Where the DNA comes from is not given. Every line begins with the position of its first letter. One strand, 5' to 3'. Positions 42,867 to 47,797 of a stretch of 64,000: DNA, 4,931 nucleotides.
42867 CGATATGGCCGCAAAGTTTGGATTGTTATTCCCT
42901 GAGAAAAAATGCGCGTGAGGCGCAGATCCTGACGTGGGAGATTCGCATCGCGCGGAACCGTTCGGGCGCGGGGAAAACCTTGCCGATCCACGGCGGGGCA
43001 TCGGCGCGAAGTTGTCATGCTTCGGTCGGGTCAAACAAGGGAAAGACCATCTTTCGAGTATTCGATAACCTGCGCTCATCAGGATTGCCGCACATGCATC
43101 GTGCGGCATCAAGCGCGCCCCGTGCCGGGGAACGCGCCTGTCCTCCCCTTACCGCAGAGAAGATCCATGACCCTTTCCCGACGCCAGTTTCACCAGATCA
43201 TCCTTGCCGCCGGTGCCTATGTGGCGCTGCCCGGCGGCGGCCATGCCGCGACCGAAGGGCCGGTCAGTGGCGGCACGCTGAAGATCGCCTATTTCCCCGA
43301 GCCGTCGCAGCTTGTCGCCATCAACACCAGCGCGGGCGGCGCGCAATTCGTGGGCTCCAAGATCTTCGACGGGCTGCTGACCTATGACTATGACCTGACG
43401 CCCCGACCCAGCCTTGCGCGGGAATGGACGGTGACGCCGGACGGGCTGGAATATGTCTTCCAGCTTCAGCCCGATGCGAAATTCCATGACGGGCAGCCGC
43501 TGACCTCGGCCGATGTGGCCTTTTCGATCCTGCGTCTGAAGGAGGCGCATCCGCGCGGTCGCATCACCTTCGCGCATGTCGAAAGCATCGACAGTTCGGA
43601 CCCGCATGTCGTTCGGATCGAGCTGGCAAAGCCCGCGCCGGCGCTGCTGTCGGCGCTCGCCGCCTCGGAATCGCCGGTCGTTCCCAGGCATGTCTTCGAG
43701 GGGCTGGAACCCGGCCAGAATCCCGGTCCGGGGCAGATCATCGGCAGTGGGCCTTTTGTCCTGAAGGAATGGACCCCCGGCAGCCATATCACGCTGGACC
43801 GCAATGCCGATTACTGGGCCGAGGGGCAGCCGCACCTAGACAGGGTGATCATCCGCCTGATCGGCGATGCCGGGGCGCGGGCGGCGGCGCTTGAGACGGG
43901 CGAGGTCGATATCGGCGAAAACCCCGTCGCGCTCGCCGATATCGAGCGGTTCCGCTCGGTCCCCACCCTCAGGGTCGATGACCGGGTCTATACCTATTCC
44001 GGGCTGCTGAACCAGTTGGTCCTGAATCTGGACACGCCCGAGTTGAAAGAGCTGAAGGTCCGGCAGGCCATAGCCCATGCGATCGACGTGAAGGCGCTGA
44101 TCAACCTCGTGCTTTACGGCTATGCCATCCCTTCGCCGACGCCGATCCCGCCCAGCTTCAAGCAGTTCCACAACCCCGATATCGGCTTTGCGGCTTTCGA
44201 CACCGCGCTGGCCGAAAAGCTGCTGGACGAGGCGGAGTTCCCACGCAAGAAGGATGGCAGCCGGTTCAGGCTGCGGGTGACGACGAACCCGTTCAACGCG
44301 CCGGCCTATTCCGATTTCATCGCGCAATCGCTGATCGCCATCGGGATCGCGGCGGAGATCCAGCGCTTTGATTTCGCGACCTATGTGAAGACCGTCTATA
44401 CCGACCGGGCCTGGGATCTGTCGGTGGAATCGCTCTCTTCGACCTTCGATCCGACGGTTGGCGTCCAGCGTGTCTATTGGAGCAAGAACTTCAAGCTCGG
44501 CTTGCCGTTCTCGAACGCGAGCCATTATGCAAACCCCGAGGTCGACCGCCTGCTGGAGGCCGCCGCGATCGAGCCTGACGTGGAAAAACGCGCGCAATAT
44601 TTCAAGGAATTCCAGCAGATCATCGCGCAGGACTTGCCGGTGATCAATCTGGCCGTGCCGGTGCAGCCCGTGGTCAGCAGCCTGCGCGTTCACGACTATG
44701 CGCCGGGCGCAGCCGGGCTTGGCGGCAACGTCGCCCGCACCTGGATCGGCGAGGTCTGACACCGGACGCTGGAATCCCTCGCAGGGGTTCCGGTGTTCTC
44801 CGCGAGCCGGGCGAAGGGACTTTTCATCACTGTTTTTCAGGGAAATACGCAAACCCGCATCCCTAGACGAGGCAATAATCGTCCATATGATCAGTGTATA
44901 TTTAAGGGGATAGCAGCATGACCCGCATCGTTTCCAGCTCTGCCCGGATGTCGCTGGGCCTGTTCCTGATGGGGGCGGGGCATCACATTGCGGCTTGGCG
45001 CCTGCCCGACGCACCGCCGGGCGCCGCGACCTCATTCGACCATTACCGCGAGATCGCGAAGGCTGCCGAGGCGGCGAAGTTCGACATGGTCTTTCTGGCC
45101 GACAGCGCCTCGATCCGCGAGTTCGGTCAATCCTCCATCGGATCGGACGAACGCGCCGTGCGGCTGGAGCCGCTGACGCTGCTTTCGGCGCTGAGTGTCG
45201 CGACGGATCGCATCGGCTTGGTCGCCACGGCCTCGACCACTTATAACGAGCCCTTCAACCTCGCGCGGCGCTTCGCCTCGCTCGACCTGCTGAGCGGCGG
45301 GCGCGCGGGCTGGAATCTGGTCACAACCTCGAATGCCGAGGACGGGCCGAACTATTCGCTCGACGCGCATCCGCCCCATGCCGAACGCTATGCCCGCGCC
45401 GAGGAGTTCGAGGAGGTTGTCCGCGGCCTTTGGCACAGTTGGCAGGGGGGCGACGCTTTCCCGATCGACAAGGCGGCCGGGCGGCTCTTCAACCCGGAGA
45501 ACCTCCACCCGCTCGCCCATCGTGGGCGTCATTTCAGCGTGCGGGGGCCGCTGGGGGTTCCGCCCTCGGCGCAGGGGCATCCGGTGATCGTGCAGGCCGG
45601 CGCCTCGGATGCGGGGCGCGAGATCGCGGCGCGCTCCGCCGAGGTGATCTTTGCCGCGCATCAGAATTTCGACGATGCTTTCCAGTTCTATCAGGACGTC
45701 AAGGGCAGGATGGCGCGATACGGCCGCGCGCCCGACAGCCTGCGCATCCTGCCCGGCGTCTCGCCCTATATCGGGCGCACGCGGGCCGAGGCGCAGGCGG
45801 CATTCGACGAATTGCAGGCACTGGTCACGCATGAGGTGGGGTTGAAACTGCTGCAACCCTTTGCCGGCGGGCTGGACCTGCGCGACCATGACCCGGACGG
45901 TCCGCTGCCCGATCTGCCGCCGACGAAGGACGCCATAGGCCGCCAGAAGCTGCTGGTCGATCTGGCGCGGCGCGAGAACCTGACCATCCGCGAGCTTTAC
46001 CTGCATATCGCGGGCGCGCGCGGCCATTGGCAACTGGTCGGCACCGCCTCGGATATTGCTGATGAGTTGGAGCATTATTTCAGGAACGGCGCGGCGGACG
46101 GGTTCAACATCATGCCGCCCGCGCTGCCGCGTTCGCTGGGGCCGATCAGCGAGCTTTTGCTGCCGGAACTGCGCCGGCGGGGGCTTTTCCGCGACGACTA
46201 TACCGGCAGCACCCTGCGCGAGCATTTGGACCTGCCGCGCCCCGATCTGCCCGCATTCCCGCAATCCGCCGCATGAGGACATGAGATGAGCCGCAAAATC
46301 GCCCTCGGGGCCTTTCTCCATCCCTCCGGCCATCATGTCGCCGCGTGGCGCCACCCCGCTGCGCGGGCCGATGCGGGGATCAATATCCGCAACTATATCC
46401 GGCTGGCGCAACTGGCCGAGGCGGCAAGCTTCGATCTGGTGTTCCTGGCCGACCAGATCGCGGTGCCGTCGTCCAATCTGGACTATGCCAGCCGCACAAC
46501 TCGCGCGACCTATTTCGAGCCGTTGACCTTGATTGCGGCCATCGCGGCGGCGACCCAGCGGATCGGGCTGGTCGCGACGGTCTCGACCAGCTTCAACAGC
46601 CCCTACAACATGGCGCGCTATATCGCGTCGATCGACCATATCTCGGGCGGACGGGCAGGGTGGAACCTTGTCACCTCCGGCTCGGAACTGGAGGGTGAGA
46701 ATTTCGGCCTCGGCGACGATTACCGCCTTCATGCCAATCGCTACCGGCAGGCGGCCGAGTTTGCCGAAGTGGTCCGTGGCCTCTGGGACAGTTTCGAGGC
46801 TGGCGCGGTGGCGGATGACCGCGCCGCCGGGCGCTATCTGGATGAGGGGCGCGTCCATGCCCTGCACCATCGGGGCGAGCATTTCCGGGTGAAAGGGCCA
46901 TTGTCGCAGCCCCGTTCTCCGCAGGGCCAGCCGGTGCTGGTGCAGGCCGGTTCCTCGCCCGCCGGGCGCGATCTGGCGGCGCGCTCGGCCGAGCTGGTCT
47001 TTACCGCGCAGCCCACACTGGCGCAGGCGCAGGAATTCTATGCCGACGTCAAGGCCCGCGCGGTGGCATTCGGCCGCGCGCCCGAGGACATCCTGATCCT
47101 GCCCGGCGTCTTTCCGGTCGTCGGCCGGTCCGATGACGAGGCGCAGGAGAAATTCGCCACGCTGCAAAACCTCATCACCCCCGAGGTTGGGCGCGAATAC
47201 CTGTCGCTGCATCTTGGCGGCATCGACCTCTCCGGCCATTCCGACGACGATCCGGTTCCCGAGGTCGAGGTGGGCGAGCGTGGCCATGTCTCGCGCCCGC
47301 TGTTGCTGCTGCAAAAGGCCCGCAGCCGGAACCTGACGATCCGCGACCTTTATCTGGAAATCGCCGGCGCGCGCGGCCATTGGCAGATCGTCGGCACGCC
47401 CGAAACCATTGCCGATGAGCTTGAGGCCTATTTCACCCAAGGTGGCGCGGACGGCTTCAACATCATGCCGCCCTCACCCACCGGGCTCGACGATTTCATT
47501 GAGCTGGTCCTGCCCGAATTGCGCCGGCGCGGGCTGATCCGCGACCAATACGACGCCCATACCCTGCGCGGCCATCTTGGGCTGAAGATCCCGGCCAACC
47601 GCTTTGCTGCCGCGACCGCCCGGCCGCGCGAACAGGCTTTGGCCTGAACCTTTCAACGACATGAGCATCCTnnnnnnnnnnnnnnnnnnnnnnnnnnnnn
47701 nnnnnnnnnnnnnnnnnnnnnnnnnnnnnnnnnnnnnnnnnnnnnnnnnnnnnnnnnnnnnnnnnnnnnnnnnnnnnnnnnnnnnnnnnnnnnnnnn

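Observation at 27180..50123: ~23 kb organosulfur-scavenging supercluster with multiplied 4S-like (DszA/B/C-type) enzymes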

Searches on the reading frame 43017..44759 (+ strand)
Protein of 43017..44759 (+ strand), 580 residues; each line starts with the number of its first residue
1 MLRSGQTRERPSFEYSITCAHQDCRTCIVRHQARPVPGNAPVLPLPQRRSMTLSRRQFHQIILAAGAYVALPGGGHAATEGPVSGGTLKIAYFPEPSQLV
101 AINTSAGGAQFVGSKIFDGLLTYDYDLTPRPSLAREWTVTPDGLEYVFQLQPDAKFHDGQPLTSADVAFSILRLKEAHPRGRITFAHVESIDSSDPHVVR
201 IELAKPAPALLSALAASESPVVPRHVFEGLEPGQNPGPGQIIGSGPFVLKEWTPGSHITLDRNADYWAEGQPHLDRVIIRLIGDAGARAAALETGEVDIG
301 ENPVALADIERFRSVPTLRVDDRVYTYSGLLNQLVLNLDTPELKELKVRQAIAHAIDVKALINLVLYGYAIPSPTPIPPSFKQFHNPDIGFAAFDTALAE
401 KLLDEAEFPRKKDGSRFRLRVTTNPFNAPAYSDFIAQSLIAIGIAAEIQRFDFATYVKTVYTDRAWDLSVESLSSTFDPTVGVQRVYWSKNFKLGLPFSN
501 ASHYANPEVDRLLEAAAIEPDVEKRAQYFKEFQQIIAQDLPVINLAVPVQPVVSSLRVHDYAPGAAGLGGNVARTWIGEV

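Call 5: search_protein_families(library=pfam, proteins=[window:43017-44759:+])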
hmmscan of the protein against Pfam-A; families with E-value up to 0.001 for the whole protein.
window:43017-44759:+ (580 aa): 1 family
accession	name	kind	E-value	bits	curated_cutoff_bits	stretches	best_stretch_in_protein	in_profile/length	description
PF00496.27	SBP_bac_5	-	6.6e-82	276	32.4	1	129-488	2-361/368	Bacterial extracellular solute-binding proteins, family 5 Middle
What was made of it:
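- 43167..44759 (+): SBP3: periplasmic family-5 binding protein with a Tat-like signal. PF00496 276 bits (call 5).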

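Call 7: search_protein_families(library=ncbifam, proteins=[window:43017-44759:+], max_evalue=0.00001)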
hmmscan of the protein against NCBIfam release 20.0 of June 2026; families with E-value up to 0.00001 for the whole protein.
window:43017-44759:+ (580 aa): 11 families
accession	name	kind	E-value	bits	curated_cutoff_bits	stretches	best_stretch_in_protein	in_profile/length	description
NF045467.1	Opp4A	equivalog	3.3e-48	164.3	650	1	80-565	29-545/556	oligopeptide ABC transporter substrate-binding protein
NF011942.0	PRK15413.1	equivalog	7e-42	143.8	594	1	109-547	51-482/512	glutathione ABC transporter substrate-binding protein GsiB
NF045468.1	Opp5A_nikA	equivalog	2.9e-41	141.5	600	1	117-565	45-476/488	nickel ABC transporter substrate-binding protein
TIGR02294.1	nickel_nikA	equivalog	3.9e-35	121.3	393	1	111-533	30-458/501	nickel ABC transporter substrate-binding protein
TIGR04028.1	SBP_KPN_01854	hypoth_equivalog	7.3e-33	113.9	468.5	1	127-545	42-477/509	TIGR04028 family ABC transporter substrate-binding protein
NF011689.0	PRK15109.1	equivalog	2.8e-31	108.8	560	1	114-549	63-511/547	ABC transporter substrate-binding protein SapA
NF043070.1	DppA_dipep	equivalog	2.1e-27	95.9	1005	1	114-546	58-504/535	dipeptide ABC transporter periplasmic-binding protein DppA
NF011684.0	PRK15104.1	equivalog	5.5e-22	78.2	947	1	112-564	65-523/543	oligopeptide ABC transporter substrate-binding protein OppA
NF047575.1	opine_bind_CntA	exception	9.7e-19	67.3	800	1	130-414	78-366/535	staphylopine-dependent metal ABC transporter substrate-binding lipoprotein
NF007287.0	PRK09755.1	equivalog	2.9e-18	66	1098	1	109-556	57-509/535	ABC transporter substrate-binding protein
NF010149.0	PRK13626.1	equivalog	2.9e-08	32.8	476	1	111-226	145-255/552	HTH-type transcriptional regulator SgrR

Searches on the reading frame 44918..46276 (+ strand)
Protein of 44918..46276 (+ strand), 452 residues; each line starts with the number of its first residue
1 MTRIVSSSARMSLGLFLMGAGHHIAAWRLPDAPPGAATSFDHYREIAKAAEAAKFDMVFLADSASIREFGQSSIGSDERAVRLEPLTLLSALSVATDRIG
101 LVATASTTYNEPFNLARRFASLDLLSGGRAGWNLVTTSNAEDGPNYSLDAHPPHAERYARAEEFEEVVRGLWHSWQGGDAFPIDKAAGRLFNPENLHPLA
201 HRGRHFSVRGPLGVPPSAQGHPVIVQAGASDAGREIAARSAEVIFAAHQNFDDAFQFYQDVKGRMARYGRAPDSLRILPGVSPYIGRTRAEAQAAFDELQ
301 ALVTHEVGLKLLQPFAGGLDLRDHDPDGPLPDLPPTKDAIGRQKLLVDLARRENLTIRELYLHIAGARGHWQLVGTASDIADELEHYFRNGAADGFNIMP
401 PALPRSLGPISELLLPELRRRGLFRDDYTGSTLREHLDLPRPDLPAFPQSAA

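Call 5: search_protein_families(library=pfam, proteins=[window:44918-46276:+])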
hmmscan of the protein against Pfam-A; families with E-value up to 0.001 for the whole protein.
window:44918-46276:+ (452 aa): 1 family
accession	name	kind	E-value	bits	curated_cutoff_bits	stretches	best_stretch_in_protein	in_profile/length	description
PF00296.26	Bac_luciferase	-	6.6e-45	154.3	27.9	1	33-392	14-312/314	Luciferase-like monooxygenase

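Call 7: search_protein_families(library=ncbifam, proteins=[window:44918-46276:+], max_evalue=0.00001)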
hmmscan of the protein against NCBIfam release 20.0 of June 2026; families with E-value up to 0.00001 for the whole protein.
window:44918-46276:+ (452 aa): 8 families
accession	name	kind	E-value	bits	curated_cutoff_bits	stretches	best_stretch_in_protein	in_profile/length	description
TIGR03860.1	FMN_nitrolo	subfamily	4.9e-160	533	279.7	1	13-436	1-422/422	NtaA/DmoA family FMN-dependent monooxygenase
TIGR03619.1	F420_Rv2161c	subfamily_domain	4e-19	69.2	166.9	1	45-173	2-131/247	TIGR03619 family F420-dependent LLM class oxidoreductase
TIGR04021.1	LLM_DMSO2_sfnG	equivalog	3.9e-18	65.9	382.95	1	39-277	26-230/350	dimethylsulfone monooxygenase SfnG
TIGR03612.1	RutA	equivalog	6.5e-16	58.7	498.3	1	25-174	12-157/355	pyrimidine utilization protein A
TIGR03560.1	F420_Rv1855c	subfamily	1.1e-15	58.1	231.4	1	37-276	9-223/227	TIGR03560 family F420-dependent LLM class oxidoreductase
TIGR03565.1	alk_sulf_monoox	equivalog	1.8e-11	43.7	518.2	1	85-271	55-218/346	FMNH2-dependent alkanesulfonate monooxygenase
NF001939.1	PRK00719.1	subfamily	2.1e-11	43.3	510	1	86-271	56-218/373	alkanesulfonate monooxygenase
TIGR03571.1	lucif_BA3436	subfamily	1.2e-08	34.6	303.9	1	7-130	7-115/304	TIGR03571 family LLM class oxidoreductase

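Call 24: search_solved_structures(query=window:44918-46276:+, max_evalue=1e-20)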
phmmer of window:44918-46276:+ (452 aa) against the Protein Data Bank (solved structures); distinct sequences matched with E-value up to 1e-20: 12.
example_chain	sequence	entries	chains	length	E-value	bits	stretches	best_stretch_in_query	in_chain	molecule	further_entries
7e36_B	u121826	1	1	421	1.7e-102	346.9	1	7-440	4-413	FMN-dependent oxidoreductase (Nitrilotriacetate monooxygenase family)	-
3sdo_A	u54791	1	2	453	3.6e-98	332.7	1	11-442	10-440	Nitrilotriacetate monooxygenase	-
6ask_A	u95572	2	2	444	6.5e-93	315.3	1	12-443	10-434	Putative monooxygenase MoxC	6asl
1yw1_A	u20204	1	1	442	6.7e-93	315.3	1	12-443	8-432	PROTEIN YTNJ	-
1tvl_A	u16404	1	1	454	6.9e-93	315.3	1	12-443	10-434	protein YTNJ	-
5tlc_A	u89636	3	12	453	6.6e-87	295.5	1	14-444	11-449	Dibenzothiophene desulfurization enzyme A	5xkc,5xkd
5dqp_A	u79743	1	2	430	7e-65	223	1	37-443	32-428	EDTA monooxygenase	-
3b9n_A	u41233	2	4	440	6.2e-60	206.6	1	12-301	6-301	Alkane monooxygenase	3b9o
6ak1_A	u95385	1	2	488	2.1e-56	195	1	13-437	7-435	Dimethyl-sulfide monooxygenase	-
6lr1_A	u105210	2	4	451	5.1e-56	193.7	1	25-437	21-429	Hexachlorobenzene oxidative dehalogenase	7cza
5w48_A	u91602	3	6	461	2e-55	191.8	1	23-437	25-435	Riboflavin Lyase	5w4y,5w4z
7e36_A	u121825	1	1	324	5.2e-37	131.1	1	38-246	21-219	Alkanesulfonate monooxygenase SsuD/methylene tetrahydromethanopterin reductase-like flavin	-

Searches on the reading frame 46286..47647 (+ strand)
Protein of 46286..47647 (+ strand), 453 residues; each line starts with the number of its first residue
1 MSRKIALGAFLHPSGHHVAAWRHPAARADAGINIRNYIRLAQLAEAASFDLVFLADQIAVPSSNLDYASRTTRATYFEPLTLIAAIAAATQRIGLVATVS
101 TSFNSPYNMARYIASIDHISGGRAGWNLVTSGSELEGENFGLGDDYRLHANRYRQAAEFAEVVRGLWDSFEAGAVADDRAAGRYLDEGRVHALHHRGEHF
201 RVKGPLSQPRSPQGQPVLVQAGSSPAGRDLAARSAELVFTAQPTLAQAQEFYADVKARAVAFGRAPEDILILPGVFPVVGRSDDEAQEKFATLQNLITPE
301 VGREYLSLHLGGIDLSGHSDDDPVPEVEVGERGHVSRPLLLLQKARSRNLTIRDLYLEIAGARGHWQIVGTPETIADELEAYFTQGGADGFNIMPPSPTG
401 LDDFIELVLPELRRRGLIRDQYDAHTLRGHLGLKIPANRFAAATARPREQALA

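Call 5: search_protein_families(library=pfam, proteins=[window:46286-47647:+])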
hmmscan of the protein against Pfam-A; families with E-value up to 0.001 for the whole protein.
window:46286-47647:+ (453 aa): 1 family
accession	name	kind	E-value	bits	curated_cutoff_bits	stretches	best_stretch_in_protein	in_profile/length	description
PF00296.26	Bac_luciferase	-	1.9e-51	175.7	27.9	1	17-386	5-311/314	Luciferase-like monooxygenase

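Call 7: search_protein_families(library=ncbifam, proteins=[window:46286-47647:+], max_evalue=0.00001)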
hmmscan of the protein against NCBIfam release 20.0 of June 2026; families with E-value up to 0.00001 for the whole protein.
window:46286-47647:+ (453 aa): 9 families
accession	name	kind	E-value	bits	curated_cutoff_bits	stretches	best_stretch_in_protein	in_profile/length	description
TIGR03860.1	FMN_nitrolo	subfamily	4e-160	533.3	279.7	1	7-430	1-422/422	NtaA/DmoA family FMN-dependent monooxygenase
TIGR04021.1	LLM_DMSO2_sfnG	equivalog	2e-25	89.9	382.95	2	38-168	31-150/350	dimethylsulfone monooxygenase SfnG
TIGR03619.1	F420_Rv2161c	subfamily_domain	1.5e-20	73.9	166.9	1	39-169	2-132/247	TIGR03619 family F420-dependent LLM class oxidoreductase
TIGR03612.1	RutA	equivalog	4.9e-19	69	498.3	1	77-258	65-223/355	pyrimidine utilization protein A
TIGR03565.1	alk_sulf_monoox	equivalog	1.5e-18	67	518.2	1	56-265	30-218/346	FMNH2-dependent alkanesulfonate monooxygenase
NF001939.1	PRK00719.1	subfamily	1.7e-18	66.6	510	1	56-265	30-218/373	alkanesulfonate monooxygenase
TIGR03560.1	F420_Rv1855c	subfamily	1.7e-17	64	231.4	1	34-169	12-141/227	TIGR03560 family F420-dependent LLM class oxidoreductase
TIGR03571.1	lucif_BA3436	subfamily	4.7e-10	39.2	303.9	1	31-155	27-144/304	TIGR03571 family LLM class oxidoreductase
TIGR03621.1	F420_MSMEG_2516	subfamily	2.2e-08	33.6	213.15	1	35-250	14-185/295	TIGR03621 family F420-dependent LLM class oxidoreductase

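Call 18: find_encoding_contigs(protein=window:46286-47647:+, flank=10000, max_places=3)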
Protein window:46286-47647:+ (453 aa): no gene with exactly this product is on record in the collection.

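Call 25: search_solved_structures(query=window:46286-47647:+, max_evalue=1e-20)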
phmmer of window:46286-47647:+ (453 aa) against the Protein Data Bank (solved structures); distinct sequences matched with E-value up to 1e-20: 12.
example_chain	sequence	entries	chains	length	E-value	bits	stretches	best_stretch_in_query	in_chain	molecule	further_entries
7e36_B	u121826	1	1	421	1.8e-105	356.5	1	2-434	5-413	FMN-dependent oxidoreductase (Nitrilotriacetate monooxygenase family)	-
1yw1_A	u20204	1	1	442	3.1e-101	342.6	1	5-439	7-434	PROTEIN YTNJ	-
6ask_A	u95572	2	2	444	3.2e-101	342.5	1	5-439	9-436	Putative monooxygenase MoxC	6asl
1tvl_A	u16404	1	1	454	3.3e-101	342.5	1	5-439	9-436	protein YTNJ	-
3sdo_A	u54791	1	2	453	3.4e-100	339.1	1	4-442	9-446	Nitrilotriacetate monooxygenase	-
5tlc_A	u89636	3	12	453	2.2e-84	287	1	15-436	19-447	Dibenzothiophene desulfurization enzyme A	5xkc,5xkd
3b9n_A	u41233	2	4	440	2.9e-67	230.6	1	1-431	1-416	Alkane monooxygenase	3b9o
6ak1_A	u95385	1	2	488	2.5e-64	220.9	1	1-431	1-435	Dimethyl-sulfide monooxygenase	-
5dqp_A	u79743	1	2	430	8.4e-63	215.9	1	3-433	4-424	EDTA monooxygenase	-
5w48_A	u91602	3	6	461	1.3e-62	215.3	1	16-439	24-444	Riboflavin Lyase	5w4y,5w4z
6lr1_A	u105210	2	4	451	1.4e-62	215.2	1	18-429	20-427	Hexachlorobenzene oxidative dehalogenase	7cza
7e36_A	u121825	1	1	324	1.8e-43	152.2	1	76-272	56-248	Alkanesulfonate monooxygenase SsuD/methylene tetrahydromethanopterin reductase-like flavin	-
